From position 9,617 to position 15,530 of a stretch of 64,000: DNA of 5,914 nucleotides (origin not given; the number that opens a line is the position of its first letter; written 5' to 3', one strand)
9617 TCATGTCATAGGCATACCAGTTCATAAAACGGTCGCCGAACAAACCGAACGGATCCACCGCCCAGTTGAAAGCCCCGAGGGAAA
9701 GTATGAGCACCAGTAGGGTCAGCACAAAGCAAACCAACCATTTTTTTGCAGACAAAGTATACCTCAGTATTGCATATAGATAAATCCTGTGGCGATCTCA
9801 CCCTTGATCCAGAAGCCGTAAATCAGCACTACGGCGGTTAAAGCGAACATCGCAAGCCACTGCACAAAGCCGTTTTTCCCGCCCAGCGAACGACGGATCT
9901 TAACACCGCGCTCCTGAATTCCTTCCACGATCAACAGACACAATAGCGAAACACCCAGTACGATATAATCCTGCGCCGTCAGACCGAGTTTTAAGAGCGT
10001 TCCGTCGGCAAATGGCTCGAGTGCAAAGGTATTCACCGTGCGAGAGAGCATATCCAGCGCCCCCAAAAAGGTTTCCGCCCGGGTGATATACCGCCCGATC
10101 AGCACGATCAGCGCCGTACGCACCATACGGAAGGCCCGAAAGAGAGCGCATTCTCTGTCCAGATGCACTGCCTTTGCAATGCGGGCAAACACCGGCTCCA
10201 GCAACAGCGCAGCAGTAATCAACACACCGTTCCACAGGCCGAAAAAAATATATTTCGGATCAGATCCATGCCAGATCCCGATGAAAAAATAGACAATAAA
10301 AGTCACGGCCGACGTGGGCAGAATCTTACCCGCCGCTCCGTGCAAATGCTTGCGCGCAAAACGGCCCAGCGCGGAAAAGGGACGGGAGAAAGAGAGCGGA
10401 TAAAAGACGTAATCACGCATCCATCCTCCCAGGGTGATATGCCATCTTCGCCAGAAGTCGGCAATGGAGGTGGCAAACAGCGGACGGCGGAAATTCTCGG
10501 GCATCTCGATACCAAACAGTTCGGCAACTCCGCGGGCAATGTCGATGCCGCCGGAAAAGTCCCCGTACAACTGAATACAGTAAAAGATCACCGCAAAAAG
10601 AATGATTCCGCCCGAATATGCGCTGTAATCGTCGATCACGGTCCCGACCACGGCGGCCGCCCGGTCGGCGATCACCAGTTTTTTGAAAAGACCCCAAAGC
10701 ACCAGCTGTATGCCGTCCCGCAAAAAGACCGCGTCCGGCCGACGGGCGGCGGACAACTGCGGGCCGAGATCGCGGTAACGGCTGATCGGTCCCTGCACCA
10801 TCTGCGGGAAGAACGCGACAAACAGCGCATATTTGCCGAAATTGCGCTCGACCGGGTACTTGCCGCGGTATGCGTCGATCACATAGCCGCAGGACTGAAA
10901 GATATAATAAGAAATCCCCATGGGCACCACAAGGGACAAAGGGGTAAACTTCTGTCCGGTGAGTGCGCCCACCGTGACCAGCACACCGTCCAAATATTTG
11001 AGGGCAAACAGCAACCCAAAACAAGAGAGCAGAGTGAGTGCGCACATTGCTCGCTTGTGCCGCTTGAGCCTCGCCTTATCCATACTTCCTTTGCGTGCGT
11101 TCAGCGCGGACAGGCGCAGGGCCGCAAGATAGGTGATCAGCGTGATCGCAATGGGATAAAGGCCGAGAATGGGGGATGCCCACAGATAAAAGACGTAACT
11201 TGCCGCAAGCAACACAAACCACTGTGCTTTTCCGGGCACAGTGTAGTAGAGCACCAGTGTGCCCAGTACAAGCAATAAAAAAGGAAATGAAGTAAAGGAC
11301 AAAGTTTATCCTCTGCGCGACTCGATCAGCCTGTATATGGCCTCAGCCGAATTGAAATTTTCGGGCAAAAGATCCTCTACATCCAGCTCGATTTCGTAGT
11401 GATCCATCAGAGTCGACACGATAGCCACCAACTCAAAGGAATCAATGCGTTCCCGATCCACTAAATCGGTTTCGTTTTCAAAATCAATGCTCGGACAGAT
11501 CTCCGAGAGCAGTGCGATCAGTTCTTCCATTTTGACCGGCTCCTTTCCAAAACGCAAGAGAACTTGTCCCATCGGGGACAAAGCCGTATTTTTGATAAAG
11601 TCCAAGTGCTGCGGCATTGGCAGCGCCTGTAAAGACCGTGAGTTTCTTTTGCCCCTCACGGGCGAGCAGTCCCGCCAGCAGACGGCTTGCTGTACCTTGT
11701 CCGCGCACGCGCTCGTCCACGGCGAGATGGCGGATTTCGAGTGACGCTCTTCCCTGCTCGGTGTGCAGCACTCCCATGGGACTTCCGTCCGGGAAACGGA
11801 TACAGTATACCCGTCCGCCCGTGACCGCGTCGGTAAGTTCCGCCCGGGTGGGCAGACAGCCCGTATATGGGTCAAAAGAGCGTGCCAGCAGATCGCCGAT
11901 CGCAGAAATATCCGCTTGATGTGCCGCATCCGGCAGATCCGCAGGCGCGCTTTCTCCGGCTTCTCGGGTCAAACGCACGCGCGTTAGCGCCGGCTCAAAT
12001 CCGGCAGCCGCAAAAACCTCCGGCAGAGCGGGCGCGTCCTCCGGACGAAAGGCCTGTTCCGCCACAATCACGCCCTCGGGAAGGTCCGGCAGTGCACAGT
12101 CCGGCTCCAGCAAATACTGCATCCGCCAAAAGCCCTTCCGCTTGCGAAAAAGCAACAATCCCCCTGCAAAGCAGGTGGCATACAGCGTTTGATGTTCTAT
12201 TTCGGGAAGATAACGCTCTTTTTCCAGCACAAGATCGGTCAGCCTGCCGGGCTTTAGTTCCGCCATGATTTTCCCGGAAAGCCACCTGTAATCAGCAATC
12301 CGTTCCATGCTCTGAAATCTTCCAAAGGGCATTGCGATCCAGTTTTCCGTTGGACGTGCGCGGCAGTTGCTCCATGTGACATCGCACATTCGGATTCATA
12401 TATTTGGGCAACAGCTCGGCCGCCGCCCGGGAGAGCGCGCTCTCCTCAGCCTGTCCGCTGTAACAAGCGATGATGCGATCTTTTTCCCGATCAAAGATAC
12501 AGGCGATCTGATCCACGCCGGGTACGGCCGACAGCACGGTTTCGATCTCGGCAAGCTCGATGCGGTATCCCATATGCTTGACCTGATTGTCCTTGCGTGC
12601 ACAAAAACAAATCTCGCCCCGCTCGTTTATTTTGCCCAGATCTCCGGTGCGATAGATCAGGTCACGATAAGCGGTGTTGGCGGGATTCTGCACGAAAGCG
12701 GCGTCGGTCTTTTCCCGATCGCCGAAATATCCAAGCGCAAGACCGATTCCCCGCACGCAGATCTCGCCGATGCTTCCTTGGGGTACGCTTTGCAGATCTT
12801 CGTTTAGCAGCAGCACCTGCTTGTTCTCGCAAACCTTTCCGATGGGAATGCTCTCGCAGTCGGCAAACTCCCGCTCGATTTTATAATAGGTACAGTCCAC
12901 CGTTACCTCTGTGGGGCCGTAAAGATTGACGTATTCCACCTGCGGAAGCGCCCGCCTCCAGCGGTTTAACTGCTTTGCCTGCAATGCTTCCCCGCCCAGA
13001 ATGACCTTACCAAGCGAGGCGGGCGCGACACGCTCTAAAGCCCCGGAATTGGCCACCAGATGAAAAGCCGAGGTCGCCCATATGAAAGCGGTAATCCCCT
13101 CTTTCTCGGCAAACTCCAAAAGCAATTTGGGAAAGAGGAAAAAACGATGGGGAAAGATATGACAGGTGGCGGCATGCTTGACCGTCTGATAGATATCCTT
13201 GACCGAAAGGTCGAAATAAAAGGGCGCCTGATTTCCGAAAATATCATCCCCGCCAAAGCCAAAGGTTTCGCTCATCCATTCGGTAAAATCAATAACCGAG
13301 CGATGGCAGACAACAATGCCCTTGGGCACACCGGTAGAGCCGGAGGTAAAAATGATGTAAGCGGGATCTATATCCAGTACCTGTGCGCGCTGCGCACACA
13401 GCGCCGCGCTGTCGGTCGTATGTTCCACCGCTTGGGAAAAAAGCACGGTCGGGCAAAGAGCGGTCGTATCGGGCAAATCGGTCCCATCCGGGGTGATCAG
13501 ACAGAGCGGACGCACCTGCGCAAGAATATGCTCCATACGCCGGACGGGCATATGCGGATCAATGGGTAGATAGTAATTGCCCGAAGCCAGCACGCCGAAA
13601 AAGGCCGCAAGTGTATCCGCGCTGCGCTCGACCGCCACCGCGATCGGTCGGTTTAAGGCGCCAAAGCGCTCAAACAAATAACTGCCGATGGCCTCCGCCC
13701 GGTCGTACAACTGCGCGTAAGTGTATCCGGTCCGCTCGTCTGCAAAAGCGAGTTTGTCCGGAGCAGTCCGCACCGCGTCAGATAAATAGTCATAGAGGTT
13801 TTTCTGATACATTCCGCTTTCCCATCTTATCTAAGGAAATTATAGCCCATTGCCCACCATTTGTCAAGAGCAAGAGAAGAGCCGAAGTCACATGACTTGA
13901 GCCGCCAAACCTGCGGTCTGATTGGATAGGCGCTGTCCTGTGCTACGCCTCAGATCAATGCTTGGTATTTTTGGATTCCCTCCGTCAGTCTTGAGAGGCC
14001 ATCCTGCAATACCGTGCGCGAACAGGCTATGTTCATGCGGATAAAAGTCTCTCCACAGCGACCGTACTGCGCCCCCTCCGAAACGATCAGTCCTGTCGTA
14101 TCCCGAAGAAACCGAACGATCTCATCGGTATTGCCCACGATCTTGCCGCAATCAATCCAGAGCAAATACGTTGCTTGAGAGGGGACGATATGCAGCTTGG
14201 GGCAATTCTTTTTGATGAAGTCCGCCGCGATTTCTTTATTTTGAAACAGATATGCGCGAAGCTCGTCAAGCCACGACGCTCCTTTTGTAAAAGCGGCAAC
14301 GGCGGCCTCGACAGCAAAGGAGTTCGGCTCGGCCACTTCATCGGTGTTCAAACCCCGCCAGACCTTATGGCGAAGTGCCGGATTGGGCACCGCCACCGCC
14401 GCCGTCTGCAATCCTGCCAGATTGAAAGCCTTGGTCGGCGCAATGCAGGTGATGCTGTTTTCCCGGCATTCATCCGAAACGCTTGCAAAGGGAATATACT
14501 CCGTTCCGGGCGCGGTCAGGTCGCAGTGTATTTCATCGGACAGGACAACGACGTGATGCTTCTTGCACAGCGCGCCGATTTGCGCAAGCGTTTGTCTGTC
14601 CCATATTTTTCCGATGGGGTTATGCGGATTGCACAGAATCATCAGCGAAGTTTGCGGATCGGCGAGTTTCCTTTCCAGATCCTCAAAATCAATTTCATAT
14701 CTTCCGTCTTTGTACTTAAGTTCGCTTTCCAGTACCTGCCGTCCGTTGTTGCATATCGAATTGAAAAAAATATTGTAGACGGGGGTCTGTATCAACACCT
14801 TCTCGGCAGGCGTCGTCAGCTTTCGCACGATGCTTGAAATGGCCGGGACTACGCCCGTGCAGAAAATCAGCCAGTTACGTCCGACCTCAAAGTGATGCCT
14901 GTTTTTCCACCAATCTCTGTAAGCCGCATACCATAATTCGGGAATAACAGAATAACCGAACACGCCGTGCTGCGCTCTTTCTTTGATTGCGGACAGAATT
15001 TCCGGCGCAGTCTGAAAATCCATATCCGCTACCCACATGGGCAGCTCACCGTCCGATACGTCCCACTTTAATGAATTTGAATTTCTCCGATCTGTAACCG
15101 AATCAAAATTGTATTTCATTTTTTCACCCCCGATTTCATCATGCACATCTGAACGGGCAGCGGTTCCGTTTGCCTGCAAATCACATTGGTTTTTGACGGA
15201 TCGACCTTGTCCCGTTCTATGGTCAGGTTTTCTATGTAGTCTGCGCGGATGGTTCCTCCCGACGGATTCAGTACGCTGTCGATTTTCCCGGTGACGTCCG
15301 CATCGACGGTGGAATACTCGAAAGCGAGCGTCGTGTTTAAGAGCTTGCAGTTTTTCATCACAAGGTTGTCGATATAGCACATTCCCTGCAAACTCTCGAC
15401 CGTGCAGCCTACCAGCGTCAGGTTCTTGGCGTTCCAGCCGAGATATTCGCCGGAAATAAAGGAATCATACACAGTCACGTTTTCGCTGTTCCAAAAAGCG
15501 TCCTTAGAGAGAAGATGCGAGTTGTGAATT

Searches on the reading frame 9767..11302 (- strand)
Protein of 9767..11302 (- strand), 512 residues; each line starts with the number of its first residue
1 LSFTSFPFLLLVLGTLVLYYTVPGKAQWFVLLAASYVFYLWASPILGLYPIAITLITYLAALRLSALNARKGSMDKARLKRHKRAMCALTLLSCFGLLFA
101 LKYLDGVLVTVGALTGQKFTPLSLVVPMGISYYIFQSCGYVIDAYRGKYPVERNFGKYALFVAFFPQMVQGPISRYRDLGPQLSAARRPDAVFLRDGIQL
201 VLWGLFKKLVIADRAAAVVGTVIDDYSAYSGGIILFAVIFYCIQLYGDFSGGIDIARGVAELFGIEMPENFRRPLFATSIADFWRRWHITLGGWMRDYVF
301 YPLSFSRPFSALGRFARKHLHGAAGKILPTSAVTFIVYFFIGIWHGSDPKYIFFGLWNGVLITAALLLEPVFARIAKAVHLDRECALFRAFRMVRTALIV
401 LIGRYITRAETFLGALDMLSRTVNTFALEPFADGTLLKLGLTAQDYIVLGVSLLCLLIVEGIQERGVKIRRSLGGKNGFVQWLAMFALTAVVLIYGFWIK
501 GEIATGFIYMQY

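Call 67: search_protein_families(library=pfam, proteins=[window:9767-11302:-], max_evalue=0.000001)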
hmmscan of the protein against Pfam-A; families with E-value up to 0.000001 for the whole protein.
window:9767-11302:- (512 aa): 1 family
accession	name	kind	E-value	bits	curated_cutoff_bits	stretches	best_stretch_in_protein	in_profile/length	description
PF03062.24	MBOAT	-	2.3e-18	67.1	27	1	155-394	81-323/337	MBOAT, membrane-bound O-acyltransferase family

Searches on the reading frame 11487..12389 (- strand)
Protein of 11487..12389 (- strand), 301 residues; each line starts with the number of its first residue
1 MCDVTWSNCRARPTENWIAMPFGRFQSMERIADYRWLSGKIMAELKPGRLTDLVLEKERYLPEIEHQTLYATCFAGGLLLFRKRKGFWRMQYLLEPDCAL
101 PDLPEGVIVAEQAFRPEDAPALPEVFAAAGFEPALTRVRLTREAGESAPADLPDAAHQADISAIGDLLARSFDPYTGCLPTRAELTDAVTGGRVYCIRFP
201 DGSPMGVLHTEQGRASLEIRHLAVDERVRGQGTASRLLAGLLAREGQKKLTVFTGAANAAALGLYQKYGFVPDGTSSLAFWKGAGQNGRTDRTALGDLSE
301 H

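Call 67: search_protein_families(library=pfam, proteins=[window:11487-12389:-], max_evalue=0.000001)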
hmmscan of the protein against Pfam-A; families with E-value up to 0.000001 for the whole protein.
window:11487-12389:- (301 aa): 3 families
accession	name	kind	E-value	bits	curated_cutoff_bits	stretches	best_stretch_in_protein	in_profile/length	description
PF13508.13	Acetyltransf_7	-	3.9e-09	37.2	27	1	204-271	14-83/84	Acetyltransferase (GNAT) domain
PF00583.31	Acetyltransf_1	-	2.7e-08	34.5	20.7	1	192-270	32-116/116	Acetyltransferase (GNAT) family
PF13673.13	Acetyltransf_10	-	1.1e-07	32.3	23.6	1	199-274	37-111/128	Acetyltransferase (GNAT) domain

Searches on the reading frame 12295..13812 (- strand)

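Call 67: search_protein_families(library=pfam, proteins=[window:12295-13812:-], max_evalue=0.000001)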
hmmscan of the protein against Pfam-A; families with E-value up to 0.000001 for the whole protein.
window:12295-13812:- (506 aa): 1 family
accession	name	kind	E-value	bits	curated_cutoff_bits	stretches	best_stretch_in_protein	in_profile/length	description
PF00501.34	AMP-binding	-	5.4e-69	233.3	29.9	1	12-363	3-384/384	AMP-binding enzyme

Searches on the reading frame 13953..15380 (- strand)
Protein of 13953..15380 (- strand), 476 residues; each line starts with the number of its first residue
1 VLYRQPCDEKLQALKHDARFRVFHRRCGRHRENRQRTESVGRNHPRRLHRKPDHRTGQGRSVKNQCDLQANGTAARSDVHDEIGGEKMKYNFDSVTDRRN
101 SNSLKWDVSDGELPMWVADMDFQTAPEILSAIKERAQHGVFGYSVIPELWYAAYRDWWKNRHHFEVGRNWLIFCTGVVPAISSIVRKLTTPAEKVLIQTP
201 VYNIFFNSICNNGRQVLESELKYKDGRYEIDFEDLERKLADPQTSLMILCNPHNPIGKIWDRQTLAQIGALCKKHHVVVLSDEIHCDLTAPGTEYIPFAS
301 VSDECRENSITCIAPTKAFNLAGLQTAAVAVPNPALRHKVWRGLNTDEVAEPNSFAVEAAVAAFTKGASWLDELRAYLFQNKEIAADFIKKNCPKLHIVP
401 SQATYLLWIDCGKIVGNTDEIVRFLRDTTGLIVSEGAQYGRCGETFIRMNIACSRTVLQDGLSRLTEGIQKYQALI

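Call 67: search_protein_families(library=pfam, proteins=[window:13953-15380:-], max_evalue=0.000001)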
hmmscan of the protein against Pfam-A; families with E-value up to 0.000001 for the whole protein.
window:13953-15380:- (476 aa): 1 family
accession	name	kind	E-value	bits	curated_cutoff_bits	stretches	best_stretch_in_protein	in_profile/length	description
PF00155.27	Aminotran_1_2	-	4.3e-36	125.3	19.7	1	119-464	10-360/361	Aminotransferase class I and II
